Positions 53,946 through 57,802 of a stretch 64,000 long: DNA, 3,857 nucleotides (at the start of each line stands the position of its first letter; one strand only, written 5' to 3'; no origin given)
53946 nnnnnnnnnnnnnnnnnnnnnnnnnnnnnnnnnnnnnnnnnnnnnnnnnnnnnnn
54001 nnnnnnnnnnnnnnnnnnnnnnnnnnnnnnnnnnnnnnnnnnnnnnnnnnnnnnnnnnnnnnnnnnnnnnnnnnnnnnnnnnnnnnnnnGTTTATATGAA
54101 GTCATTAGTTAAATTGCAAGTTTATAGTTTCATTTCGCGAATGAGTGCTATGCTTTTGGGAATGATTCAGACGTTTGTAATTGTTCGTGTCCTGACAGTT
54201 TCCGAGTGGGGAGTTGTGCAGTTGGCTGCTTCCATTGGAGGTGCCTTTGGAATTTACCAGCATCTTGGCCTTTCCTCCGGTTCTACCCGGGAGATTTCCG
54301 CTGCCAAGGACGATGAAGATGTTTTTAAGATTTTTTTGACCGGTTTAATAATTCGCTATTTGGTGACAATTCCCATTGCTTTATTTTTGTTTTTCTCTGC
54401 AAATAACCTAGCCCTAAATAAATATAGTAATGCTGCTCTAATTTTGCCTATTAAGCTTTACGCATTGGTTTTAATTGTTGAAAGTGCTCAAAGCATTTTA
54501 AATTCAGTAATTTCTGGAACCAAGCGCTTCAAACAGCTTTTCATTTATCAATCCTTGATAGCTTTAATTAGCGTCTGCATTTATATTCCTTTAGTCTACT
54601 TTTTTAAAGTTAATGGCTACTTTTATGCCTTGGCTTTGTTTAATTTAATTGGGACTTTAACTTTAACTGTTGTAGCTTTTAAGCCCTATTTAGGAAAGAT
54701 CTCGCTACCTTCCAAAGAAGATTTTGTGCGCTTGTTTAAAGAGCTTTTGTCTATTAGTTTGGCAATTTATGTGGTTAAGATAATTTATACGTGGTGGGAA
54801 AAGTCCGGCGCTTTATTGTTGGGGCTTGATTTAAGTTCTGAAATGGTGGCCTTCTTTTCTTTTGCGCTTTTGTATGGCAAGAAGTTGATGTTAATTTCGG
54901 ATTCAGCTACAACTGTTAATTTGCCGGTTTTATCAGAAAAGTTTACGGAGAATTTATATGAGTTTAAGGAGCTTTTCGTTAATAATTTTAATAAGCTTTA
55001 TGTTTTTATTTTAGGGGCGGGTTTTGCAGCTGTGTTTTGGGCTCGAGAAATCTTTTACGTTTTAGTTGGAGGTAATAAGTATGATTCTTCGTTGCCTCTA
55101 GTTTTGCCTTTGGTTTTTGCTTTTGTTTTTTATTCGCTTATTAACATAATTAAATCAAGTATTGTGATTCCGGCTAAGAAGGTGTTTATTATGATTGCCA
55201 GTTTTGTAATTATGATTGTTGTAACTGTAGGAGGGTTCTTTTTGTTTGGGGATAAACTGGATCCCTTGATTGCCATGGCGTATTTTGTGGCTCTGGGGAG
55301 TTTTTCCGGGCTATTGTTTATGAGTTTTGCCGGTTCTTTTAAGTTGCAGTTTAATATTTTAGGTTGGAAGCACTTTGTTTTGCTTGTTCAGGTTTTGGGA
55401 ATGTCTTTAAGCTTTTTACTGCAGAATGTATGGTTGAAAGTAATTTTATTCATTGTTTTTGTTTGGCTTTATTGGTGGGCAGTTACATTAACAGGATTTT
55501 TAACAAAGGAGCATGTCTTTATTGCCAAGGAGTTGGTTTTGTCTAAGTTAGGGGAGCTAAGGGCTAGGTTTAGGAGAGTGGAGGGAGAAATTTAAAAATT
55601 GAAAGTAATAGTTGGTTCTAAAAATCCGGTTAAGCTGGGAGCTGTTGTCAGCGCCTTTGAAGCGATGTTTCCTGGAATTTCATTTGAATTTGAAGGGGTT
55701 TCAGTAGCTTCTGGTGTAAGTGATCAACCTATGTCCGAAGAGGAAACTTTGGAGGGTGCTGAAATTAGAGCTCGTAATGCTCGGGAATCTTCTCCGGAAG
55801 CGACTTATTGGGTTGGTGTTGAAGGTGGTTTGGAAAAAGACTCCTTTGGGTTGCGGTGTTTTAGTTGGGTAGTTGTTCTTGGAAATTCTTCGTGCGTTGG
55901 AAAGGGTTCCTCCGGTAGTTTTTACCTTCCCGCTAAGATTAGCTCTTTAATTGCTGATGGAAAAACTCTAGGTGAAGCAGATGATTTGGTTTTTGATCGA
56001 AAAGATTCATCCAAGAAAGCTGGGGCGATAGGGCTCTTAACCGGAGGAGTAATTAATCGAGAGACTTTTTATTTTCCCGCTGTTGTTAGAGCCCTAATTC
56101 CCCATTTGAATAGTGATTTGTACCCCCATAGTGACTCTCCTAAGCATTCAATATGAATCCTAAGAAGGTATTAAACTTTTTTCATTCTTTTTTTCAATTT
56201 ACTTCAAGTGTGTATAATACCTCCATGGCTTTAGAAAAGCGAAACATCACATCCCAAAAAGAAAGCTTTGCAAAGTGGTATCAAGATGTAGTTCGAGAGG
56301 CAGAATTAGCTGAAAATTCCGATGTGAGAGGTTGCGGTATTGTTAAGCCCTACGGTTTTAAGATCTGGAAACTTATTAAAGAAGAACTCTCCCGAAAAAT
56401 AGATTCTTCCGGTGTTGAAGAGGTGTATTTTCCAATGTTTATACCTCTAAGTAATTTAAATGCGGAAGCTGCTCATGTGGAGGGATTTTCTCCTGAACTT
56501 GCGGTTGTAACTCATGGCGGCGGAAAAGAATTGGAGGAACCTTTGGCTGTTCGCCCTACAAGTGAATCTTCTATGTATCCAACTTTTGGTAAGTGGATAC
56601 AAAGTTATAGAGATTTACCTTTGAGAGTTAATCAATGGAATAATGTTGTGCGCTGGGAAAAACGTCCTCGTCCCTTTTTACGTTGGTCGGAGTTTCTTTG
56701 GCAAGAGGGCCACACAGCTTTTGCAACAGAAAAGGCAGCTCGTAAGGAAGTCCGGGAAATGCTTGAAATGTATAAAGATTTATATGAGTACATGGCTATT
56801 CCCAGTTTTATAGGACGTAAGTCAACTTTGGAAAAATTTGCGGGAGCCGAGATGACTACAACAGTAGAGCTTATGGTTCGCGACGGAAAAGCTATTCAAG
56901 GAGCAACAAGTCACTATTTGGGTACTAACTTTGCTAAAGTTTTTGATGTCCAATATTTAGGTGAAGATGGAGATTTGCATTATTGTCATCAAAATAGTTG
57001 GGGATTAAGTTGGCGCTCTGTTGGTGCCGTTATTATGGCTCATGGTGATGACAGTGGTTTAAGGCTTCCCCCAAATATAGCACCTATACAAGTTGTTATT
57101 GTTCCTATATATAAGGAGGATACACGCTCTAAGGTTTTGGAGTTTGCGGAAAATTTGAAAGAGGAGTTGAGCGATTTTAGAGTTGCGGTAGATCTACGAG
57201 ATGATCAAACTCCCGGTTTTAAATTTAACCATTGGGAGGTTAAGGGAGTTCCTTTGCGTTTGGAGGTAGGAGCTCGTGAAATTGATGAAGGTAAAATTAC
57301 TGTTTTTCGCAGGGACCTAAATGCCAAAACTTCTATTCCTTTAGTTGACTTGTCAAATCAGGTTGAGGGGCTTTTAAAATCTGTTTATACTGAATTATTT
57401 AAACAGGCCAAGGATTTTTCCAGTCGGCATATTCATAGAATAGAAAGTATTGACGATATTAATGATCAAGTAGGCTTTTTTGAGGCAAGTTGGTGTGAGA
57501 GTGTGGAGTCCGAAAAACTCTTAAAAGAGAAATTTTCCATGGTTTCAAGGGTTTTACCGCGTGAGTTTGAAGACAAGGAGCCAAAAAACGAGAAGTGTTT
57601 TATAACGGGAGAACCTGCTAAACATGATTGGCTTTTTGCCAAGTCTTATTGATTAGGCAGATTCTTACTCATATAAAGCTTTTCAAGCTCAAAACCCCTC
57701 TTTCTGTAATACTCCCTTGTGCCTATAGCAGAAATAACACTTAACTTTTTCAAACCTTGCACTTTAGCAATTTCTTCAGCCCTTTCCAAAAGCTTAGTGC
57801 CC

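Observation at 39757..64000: Envelope glycosylation island of about 24 kb combining lipid-linked sugar synthesis, flipping and multiple GT-C transferases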

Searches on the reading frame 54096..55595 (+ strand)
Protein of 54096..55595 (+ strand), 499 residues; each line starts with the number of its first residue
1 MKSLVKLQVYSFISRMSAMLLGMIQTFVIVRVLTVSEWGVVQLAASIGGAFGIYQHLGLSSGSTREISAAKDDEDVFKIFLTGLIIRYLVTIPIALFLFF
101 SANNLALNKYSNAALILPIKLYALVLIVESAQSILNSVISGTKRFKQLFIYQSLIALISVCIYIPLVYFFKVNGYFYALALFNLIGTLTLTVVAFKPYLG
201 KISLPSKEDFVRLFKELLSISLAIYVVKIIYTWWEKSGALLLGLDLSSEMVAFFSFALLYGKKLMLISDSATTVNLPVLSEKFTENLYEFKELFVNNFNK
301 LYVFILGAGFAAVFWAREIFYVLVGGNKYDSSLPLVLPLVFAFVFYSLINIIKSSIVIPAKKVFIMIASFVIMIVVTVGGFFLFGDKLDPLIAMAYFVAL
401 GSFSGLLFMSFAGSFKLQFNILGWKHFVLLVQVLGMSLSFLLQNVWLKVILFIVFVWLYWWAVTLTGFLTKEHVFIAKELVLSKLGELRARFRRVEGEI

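Call 5: search_protein_families(library=pfam, proteins=[window:54096-55595:+], max_evalue=0.01)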
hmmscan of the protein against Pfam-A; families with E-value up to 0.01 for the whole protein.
window:54096-55595:+ (499 aa): 2 families
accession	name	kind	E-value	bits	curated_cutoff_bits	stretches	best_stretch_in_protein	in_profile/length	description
PF13440.11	Polysacc_synt_3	-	1.7e-15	57.5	23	1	28-331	1-290/293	Polysaccharide biosynthesis protein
PF01943.22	Polysacc_synt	-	1.1e-12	48.4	28.2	1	10-281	7-272/274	Polysaccharide biosynthesis protein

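Call 11: search_protein_families(library=ncbifam, proteins=[window:54096-55595:+], max_evalue=0.001)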
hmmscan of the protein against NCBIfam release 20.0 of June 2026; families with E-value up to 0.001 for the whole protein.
window:54096-55595:+ (499 aa): 0 families

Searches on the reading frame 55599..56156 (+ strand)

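Call 5: search_protein_families(library=pfam, proteins=[window:55599-56156:+], max_evalue=0.01)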
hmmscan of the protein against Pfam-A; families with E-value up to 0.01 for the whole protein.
window:55599-56156:+ (185 aa): 1 family
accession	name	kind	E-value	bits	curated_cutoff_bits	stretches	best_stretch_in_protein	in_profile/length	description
PF01931.24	NTPase_I-T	-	3.2e-51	173.8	25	1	6-169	1-161/162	Protein of unknown function DUF84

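Call 11: search_protein_families(library=ncbifam, proteins=[window:55599-56156:+], max_evalue=0.001)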
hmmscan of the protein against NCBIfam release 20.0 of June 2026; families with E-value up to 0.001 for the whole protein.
window:55599-56156:+ (185 aa): 5 families
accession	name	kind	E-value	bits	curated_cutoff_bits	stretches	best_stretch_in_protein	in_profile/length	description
NF003459.0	PRK05074.1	equivalog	1.4e-48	165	175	1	1-175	5-174/176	inosine/xanthosine triphosphatase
TIGR00258.1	TIGR00258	equivalog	1.6e-36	125.9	117.1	1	5-175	1-167/168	inosine/xanthosine triphosphatase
NF003039.0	PRK03941.1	equivalog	2.8e-31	108.7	199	1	1-176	1-174/176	NTPase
NF002850.0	PRK03114.1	equivalog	1.9e-27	95.9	199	1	1-167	1-159/169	DUF84 family protein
NF002250.0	PRK01170.1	subfamily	8.4e-21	74.8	489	1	1-175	150-320/322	bifunctional pantetheine-phosphate adenylyltransferase/NTP phosphatase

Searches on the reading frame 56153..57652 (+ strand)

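Call 5: search_protein_families(library=pfam, proteins=[window:56153-57652:+], max_evalue=0.01)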
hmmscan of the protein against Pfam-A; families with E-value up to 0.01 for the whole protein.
window:56153-57652:+ (499 aa): 3 families
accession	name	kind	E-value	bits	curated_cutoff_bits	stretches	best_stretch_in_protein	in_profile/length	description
PF00587.30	tRNA-synt_2b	-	1.2e-18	68.3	29.3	1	126-286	6-167/179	tRNA synthetase class II core domain (G, H, P, S and T)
PF03129.25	HGTP_anticodon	-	2.7e-17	63.2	21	1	313-404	1-91/94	Anticodon binding domain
PF09180.16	ProRS-C_1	-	3e-13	50.1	31.5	1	436-499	7-71/71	Prolyl-tRNA synthetase, C-terminal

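Call 11: search_protein_families(library=ncbifam, proteins=[window:56153-57652:+], max_evalue=0.001)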
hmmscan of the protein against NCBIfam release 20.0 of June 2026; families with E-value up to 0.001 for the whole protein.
window:56153-57652:+ (499 aa): 9 families
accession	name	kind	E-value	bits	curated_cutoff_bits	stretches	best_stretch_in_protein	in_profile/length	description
TIGR00408.1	proS_fam_I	equivalog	6e-165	549.7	437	1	33-499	2-475/475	proline--tRNA ligase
NF008979.1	PRK12325.1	exception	2.5e-32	112.3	550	2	239-403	271-435/437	proline--tRNA ligase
NF006625.0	PRK09194.1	equivalog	9.5e-32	110.6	558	2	255-404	410-558/559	proline--tRNA ligase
TIGR00409.1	proS_fam_II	equivalog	2.9e-27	95.8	306.7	2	255-400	416-561/568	proline--tRNA ligase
TIGR00418.1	thrS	equivalog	8.1e-19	67.9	383.65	2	259-405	421-562/565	threonine--tRNA ligase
NF003068.0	PRK03991.1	equivalog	3e-12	45.7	484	1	258-425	439-609/613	threonine--tRNA ligase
NF003211.1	PRK04173.1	equivalog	5.5e-11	42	312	1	303-402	356-452/454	glycine--tRNA ligase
NF011500.0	PRK14938.1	equivalog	7.9e-06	25.1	362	1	304-405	267-364/387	Ser-tRNA(Thr) hydrolase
TIGR00389.1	glyS_dimeric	equivalog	2.3e-05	23.2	243.3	1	302-404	462-561/565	glycine--tRNA ligase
